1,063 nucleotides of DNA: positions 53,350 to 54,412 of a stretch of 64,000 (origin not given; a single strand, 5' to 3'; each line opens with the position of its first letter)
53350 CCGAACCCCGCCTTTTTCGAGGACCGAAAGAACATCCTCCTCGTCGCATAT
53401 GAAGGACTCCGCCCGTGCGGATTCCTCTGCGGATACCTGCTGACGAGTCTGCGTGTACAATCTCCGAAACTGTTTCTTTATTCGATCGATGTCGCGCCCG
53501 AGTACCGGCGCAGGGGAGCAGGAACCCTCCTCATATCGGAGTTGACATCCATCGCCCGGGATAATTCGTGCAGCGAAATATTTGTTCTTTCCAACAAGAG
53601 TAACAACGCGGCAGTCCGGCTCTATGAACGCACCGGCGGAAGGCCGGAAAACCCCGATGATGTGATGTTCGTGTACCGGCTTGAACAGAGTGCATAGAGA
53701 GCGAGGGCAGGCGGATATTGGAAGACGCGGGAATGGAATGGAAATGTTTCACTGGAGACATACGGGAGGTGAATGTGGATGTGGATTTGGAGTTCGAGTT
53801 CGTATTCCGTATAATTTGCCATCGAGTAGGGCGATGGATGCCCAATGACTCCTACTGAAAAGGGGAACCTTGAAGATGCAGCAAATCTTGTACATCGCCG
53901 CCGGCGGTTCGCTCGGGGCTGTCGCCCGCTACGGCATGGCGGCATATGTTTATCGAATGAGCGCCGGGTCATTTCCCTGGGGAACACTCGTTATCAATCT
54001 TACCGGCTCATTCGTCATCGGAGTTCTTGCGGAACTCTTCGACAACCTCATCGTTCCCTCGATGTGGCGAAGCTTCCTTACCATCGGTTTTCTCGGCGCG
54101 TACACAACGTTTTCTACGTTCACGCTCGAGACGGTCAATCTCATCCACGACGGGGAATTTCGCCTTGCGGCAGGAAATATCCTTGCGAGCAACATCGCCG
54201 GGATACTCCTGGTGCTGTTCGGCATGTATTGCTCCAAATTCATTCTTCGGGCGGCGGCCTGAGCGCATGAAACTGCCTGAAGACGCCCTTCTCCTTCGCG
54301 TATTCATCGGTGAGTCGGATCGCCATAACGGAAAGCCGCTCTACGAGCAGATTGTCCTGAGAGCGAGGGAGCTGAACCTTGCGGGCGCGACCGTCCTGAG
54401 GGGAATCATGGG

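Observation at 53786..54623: crcB-DUF190 fluoride module with a truncated crcB-motif-like leader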

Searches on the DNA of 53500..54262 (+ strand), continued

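Call 60: search_with_rna_model(model_id=R1, sources=[L101, L102, L103, L104, L105, L106, L107, L108, L109, L110, L111, L112, L113, L114, L115, L116, L117, L118, L119, L120, L121, L122, L123, L124, L125, L126, L127, L128, L129, L130, L131, L132, L133, L134, L135, L136, L137, L138, L139, L140, L141, L142, L143, L144, L145, L146, L147, L148, L149, L150, L151, L152, L153, L154, L155, L156, L157, L158, L159, L160], max_evalue=1)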
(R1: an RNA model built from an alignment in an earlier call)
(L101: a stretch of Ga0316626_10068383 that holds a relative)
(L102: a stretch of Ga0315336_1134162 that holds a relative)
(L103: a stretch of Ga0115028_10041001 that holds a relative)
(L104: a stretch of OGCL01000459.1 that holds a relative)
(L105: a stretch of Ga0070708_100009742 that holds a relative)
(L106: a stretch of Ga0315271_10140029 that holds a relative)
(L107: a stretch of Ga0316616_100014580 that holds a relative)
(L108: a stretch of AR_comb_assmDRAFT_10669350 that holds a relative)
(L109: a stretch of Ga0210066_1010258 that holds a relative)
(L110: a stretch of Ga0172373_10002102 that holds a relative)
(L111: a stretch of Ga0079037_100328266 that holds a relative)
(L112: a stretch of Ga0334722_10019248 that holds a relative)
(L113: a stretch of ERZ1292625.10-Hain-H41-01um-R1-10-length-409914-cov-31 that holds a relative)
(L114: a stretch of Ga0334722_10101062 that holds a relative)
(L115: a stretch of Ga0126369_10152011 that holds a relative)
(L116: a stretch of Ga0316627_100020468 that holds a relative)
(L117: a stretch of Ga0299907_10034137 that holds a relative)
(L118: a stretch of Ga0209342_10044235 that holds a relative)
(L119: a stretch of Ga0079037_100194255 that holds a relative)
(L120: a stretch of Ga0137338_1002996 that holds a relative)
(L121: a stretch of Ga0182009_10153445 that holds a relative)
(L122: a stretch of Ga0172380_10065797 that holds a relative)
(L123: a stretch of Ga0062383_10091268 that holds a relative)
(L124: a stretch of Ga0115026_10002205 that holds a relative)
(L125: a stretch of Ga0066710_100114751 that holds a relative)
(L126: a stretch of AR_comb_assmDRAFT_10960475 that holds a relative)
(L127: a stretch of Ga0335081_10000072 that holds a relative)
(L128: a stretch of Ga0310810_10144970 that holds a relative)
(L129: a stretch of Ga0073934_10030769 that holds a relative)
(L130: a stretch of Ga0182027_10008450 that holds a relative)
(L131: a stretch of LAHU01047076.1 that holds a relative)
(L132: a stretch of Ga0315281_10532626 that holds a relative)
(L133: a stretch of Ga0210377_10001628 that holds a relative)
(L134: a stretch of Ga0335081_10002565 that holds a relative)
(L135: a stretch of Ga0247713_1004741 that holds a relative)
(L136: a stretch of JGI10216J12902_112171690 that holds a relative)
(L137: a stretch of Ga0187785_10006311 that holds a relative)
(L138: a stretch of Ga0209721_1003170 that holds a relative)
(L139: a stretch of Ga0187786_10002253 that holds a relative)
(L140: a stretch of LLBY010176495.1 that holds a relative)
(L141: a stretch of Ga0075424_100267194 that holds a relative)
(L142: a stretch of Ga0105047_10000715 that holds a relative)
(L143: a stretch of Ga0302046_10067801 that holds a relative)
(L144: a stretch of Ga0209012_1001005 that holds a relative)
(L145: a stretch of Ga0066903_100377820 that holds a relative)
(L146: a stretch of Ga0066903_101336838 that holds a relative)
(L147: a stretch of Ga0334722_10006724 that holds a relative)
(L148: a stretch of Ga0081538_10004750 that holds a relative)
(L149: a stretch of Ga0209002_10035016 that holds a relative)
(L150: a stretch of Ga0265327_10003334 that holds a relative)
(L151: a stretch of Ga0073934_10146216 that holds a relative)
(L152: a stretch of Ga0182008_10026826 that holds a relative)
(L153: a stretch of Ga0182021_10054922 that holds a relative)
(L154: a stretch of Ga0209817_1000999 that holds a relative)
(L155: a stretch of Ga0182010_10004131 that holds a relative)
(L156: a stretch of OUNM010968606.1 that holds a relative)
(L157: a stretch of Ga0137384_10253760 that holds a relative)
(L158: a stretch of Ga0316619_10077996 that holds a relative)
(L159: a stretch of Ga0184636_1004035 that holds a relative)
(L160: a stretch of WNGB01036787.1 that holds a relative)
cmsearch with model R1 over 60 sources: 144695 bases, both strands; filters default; matches with E-value up to 1: 22.
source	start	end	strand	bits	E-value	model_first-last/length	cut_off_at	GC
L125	1407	1463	+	67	8.3e-19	1-57/57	no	0.67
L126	547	601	+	65.4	2.7e-18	1-57/57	no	0.73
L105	1405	1462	+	65.1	3.2e-18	1-57/57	no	0.78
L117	945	998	+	64.2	6.2e-18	1-57/57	no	0.7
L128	766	824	+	62.7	1.8e-17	1-57/57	no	0.73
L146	92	146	+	62.6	2e-17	1-57/57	no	0.71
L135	1416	1472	+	62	3.1e-17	1-57/57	no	0.65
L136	281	334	+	60.8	7.1e-17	1-57/57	no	0.7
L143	552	605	+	60.6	8.1e-17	1-57/57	no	0.76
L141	678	731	+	59.6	1.6e-16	1-57/57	no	0.69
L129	446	501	+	58.1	4.8e-16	1-57/57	no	0.71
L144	1285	1336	+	52.9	1.9e-14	1-57/57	no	0.65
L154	1330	1386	+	50.9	8.4e-14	1-57/57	no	0.53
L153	219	271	+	46.6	1.7e-12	1-57/57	no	0.57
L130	1372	1441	+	33.4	2.1e-08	1-57/57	no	0.69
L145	8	80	+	32.7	3.6e-08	1-57/57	no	0.68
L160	4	53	+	24.4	1.3e-05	1-57/57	no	0.58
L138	130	193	+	18.8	0.00074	1-57/57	no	0.62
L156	1187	1242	+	16.3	0.0041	5-41/57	no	0.77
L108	175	215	-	10.5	0.26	1-57/57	no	0.76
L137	1504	1539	-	10.5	0.26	5-44/57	no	0.64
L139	1504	1539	-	10.5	0.26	5-44/57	no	0.64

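Call 62: search_rna_families(sources=[L161, L163, L164, L166, L168, L169, L171, L172, L081, L082, L083, L085, L086], threshold=gathering)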
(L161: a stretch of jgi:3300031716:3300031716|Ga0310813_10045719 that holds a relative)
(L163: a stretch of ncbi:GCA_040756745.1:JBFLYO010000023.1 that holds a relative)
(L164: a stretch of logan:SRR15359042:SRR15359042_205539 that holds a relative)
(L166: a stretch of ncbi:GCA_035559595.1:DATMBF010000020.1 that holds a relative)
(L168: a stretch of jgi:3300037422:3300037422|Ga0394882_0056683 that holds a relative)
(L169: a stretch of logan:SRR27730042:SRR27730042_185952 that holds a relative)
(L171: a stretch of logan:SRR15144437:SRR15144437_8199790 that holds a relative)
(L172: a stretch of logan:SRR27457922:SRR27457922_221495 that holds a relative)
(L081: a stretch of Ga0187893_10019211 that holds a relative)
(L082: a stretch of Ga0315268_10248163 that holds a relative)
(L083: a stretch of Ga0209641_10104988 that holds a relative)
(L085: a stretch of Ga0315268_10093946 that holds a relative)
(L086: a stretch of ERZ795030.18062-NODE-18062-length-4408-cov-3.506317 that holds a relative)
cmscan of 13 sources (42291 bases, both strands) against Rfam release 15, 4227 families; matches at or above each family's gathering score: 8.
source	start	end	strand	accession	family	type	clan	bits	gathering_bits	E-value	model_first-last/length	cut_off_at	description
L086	1416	1477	+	RF01734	Fluoride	Cis-reg; riboswitch;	-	62.3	34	4.3e-15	1-64/64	no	Fluoride riboswitch aptamer (crcB RNA motif)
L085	1411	1472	+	RF01734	Fluoride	Cis-reg; riboswitch;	-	56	34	5.2e-13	1-64/64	no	Fluoride riboswitch aptamer (crcB RNA motif)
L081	1046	1116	+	RF01734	Fluoride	Cis-reg; riboswitch;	-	44.6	34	2.7e-09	1-64/64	no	Fluoride riboswitch aptamer (crcB RNA motif)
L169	1417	1485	+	RF01734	Fluoride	Cis-reg; riboswitch;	-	43.2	34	8e-09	1-64/64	no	Fluoride riboswitch aptamer (crcB RNA motif)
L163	2915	2985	+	RF01734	Fluoride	Cis-reg; riboswitch;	-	41.5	34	2.8e-08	1-64/64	no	Fluoride riboswitch aptamer (crcB RNA motif)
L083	1418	1487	+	RF01734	Fluoride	Cis-reg; riboswitch;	-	41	34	4.2e-08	1-64/64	no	Fluoride riboswitch aptamer (crcB RNA motif)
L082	641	711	+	RF01734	Fluoride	Cis-reg; riboswitch;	-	39.2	34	1.6e-07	1-64/64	no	Fluoride riboswitch aptamer (crcB RNA motif)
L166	2109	2179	+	RF01734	Fluoride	Cis-reg; riboswitch;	-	38.4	34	3e-07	1-64/64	no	Fluoride riboswitch aptamer (crcB RNA motif)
